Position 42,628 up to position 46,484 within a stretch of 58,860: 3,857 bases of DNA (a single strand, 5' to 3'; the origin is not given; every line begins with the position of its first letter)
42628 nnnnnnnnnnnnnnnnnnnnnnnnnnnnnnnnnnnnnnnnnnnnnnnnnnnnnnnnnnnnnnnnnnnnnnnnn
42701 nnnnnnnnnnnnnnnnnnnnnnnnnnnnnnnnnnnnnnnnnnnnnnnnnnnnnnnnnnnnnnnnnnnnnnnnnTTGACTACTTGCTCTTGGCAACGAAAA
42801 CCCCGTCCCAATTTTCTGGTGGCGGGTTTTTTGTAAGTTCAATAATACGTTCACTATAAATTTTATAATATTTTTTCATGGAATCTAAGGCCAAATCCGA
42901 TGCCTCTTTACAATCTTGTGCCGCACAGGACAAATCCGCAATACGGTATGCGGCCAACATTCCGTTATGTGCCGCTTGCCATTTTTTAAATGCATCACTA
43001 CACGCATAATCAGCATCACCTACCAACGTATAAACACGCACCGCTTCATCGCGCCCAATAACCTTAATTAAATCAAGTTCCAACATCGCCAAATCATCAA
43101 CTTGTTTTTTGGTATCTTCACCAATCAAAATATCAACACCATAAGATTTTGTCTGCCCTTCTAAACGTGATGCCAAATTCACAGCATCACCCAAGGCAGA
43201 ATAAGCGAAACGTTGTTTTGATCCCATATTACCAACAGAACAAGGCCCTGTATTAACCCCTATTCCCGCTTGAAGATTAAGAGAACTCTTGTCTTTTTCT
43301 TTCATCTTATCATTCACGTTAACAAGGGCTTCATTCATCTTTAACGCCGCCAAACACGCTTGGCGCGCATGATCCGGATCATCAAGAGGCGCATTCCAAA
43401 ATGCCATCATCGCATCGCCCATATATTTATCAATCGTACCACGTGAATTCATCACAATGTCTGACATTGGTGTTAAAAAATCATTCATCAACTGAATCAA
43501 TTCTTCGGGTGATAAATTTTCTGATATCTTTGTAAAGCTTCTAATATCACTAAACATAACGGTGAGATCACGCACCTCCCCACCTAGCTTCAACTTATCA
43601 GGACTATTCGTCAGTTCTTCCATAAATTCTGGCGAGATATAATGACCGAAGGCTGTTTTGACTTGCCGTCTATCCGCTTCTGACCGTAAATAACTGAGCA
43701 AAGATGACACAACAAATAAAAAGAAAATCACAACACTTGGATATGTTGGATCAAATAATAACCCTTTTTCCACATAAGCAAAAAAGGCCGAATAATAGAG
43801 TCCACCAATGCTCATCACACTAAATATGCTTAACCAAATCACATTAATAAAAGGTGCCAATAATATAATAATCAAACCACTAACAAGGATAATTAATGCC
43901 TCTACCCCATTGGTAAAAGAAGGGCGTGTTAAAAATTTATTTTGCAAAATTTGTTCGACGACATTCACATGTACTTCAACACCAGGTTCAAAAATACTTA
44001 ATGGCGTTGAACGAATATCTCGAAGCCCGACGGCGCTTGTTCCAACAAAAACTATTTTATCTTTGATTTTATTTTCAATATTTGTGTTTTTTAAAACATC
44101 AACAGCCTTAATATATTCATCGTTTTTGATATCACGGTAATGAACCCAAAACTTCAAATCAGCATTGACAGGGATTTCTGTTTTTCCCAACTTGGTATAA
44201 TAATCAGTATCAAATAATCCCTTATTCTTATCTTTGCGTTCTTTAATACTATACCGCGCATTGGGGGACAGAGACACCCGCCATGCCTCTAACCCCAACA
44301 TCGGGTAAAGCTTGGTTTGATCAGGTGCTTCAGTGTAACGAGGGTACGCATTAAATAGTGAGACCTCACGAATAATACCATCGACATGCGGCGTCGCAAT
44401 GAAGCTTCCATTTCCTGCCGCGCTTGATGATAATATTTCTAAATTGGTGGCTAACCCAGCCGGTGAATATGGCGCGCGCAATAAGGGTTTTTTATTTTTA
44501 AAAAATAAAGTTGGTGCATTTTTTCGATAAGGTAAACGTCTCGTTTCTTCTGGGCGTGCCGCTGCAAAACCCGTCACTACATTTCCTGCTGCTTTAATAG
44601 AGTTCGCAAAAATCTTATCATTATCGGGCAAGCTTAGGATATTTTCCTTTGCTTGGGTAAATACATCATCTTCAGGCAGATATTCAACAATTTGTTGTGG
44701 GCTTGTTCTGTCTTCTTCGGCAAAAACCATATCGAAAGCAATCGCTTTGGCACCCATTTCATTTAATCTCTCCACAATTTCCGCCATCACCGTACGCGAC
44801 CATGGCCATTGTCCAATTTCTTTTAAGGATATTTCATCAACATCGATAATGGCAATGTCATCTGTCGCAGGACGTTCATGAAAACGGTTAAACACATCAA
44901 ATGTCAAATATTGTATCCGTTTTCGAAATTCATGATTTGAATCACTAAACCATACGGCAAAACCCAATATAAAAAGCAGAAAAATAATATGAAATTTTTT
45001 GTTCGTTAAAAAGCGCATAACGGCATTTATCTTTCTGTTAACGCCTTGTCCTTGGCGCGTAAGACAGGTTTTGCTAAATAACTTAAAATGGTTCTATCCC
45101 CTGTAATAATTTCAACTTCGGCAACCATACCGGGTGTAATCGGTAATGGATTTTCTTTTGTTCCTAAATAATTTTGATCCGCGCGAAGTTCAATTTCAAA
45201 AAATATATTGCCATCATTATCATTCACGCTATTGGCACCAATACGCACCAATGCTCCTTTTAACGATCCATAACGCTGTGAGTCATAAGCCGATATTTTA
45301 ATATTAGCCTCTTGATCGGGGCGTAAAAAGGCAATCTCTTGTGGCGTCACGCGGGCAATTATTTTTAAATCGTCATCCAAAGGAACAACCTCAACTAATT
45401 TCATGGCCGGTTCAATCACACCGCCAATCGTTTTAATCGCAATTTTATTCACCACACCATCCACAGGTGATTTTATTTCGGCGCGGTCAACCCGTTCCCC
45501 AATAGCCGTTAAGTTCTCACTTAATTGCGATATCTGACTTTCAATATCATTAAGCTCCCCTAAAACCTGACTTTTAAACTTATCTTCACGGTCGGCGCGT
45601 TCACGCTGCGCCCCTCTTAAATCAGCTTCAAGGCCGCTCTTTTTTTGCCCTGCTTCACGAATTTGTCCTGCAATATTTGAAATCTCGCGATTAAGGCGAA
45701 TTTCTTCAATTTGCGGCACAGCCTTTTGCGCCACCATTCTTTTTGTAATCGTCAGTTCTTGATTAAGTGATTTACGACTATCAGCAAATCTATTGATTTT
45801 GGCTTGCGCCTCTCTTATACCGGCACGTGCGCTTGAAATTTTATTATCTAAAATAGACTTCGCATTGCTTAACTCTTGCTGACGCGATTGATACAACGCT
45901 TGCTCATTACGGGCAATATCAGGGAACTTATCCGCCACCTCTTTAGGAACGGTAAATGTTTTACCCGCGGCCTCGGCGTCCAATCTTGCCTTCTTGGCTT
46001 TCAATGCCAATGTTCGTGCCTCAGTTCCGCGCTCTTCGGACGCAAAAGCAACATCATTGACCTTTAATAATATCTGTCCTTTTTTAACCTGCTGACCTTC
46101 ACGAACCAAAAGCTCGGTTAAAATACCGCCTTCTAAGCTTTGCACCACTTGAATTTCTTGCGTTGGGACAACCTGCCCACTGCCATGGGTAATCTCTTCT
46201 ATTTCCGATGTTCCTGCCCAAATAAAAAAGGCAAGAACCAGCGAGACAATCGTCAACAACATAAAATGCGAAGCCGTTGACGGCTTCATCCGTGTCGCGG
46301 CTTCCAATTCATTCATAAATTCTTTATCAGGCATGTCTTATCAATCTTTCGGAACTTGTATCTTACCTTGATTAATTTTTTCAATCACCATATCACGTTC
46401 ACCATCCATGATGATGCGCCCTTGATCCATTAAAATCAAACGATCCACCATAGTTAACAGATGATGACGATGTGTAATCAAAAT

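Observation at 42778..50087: Type I secretion operon (tolC-lssB-lssD) that terminates in a CHASE2 class III nucleotide cyclase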

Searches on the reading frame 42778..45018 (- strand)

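Call 3: search_protein_families(library=pfam, proteins=[window:42778-45018:-])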
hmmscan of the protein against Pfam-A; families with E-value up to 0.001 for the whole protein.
window:42778-45018:- (746 aa): 2 families
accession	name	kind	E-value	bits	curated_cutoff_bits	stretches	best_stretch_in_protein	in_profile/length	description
PF05226.16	CHASE2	-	3.5e-53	181.2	26.3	1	21-384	7-255/257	CHASE2 domain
PF00211.25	Guanylate_cyc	-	3e-23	82.8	21.9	1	483-658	7-175/183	Adenylate and Guanylate cyclase catalytic domain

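Call 4: search_protein_families(library=ncbifam, proteins=[window:42778-45018:-])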
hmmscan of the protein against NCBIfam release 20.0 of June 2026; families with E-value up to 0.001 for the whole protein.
window:42778-45018:- (746 aa): 1 family
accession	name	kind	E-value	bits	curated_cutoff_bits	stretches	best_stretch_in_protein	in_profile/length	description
TIGR03903.1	TOMM_kin_cyc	equivalog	1e-05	23.6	705.75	1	480-641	283-437/1267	TOMM system kinase/cyclase fusion protein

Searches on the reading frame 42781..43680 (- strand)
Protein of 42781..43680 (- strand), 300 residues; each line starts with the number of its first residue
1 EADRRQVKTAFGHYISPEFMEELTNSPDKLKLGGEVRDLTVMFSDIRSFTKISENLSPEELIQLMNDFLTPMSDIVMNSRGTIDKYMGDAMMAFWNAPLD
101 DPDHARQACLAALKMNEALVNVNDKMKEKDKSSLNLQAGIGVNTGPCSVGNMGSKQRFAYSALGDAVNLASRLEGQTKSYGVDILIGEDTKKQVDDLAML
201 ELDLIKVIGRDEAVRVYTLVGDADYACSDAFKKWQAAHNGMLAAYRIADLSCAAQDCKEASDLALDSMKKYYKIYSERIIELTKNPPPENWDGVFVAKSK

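Call 35: search_solved_structures(query=window:42781-43680:-, show_alignments=2)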
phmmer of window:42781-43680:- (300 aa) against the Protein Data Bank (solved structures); distinct sequences matched with E-value up to 0.001: 55.
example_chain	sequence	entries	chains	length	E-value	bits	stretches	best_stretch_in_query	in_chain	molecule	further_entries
6fht_A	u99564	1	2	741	1.2e-35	126.7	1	6-191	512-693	Bacteriophytochrome,Adenylate cyclase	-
2w01_A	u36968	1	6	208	1.1e-30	110.4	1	30-193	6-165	ADENYLATE CYCLASE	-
3r5g_A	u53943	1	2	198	1.3e-29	106.9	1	36-221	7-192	CyaB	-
1wc1_A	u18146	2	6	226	4.8e-23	85.3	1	30-215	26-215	ADENYLATE CYCLASE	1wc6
1wc0_A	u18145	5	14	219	1.1e-22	84.2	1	34-215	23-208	ADENYLATE CYCLASE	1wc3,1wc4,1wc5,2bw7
5x4t_A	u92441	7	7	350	7.1e-20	75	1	13-221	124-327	Photoactivated adenylyl cyclase | Family 3 adenylate cyclase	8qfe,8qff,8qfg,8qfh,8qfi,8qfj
9f1z_A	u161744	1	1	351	7.1e-20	74.9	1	13-221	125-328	Family 3 adenylate cyclase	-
5x4u_A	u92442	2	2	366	7.7e-20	74.8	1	13-221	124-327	Photoactivated adenylyl cyclase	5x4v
4yus_A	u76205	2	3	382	8.6e-20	74.7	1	13-221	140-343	Family 3 adenylate cyclase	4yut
9f1w_A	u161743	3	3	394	9.3e-20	74.6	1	13-221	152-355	Family 3 adenylate cyclase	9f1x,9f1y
4p2m_A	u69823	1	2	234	1.3e-16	64.2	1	17-222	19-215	Adenylate cyclase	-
4p2f_A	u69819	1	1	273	1.7e-16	63.9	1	17-222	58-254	Adenylate cyclase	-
4p2x_A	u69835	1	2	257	1.8e-16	63.8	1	17-222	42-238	Adenylate cyclase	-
7yz9_A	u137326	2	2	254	2.1e-16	63.5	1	17-221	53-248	Adenylate cyclase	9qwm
5mbg_A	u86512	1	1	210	2.5e-16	63.3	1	39-220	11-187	Beta subunit of photoactivated adenylyl cyclase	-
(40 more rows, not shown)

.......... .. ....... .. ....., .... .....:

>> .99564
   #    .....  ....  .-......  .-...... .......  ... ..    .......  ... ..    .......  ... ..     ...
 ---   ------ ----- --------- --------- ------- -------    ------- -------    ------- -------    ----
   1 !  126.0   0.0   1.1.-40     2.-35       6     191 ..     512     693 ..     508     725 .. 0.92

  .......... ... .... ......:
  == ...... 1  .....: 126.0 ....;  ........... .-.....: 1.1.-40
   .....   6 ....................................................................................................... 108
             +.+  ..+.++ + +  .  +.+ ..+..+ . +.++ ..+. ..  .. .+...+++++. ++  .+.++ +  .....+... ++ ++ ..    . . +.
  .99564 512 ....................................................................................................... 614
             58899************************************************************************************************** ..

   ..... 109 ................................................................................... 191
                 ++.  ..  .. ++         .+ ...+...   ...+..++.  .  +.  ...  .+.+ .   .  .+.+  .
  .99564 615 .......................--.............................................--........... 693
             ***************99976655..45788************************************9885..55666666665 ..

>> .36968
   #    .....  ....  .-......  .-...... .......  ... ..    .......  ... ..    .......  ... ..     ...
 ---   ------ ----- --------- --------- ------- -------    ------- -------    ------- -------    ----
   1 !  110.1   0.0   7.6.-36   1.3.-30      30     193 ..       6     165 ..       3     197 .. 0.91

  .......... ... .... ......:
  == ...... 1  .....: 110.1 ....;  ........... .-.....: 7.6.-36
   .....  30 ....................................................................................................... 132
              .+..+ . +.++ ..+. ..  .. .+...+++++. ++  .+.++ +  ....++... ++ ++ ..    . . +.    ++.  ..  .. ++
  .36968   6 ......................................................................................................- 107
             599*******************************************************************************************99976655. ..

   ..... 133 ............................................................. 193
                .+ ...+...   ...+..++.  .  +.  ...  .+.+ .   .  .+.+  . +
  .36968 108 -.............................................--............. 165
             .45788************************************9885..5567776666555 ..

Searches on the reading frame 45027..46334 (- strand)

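Call 3: search_protein_families(library=pfam, proteins=[window:45027-46334:-])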
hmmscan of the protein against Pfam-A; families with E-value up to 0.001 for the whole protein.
window:45027-46334:- (435 aa): 5 families
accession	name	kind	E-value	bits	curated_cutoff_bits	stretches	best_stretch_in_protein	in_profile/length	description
PF13437.12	HlyD_3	-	2.9e-17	63.8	22.2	1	287-402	2-106/106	HlyD family secretion protein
PF16576.10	HlyD_D23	-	6.5e-10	39.1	30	1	265-355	93-177/214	Barrel-sandwich domain of CusB or HlyD membrane-fusion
PF13533.13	Biotin_lipoyl_2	-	2.2e-08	34.2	29.8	1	64-92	3-31/32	Biotin-lipoyl like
PF00364.28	Biotin_lipoyl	-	0.00031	21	22.1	0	64-91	45-72/73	Biotin-requiring enzyme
PF16888.10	YwqH-like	-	0.00079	20.1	33.7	0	156-283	2-119/123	YwqH-like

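Call 4: search_protein_families(library=ncbifam, proteins=[window:45027-46334:-])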
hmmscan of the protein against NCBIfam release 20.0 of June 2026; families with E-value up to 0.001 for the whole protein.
window:45027-46334:- (435 aa): 9 families
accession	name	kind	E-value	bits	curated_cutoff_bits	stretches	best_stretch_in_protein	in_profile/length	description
TIGR01843.1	type_I_hlyD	subfamily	3e-111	372.4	208.65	1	23-435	5-422/422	HlyD family type I secretion periplasmic adaptor subunit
TIGR03794.1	NHLM_micro_HlyD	equivalog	1e-20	74.1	156.2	1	19-367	16-338/421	NHLP bacteriocin system secretion protein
TIGR00998.1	8a0101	subfamily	6.2e-17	61.5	390.8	1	25-353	10-271/334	EmrA/EmrK family multidrug efflux transporter periplasmic adaptor subunit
TIGR01000.1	bacteriocin_acc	subfamily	4.5e-16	58.8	258.85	2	142-425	179-454/457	bacteriocin secretion accessory protein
TIGR01730.1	RND_mfp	subfamily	1.3e-14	53.9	94.9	2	40-119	6-86/322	efflux RND transporter periplasmic adaptor subunit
NF007785.0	PRK10476.1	equivalog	8.3e-08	31.4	376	1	17-205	6-193/347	multidrug transporter subunit MdtN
TIGR02971.1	heterocyst_DevB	subfamily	1.2e-07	31.5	129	1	53-366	5-283/327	ABC exporter membrane fusion protein, DevB family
NF002939.0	PRK03598.1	equivalog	1e-06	28.2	393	1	68-185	51-167/332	secretion protein HlyD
NF004173.0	PRK05641.1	equivalog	0.00041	20.9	199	0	63-93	87-116/153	putative acetyl-CoA carboxylase biotin carboxyl carrier protein subunit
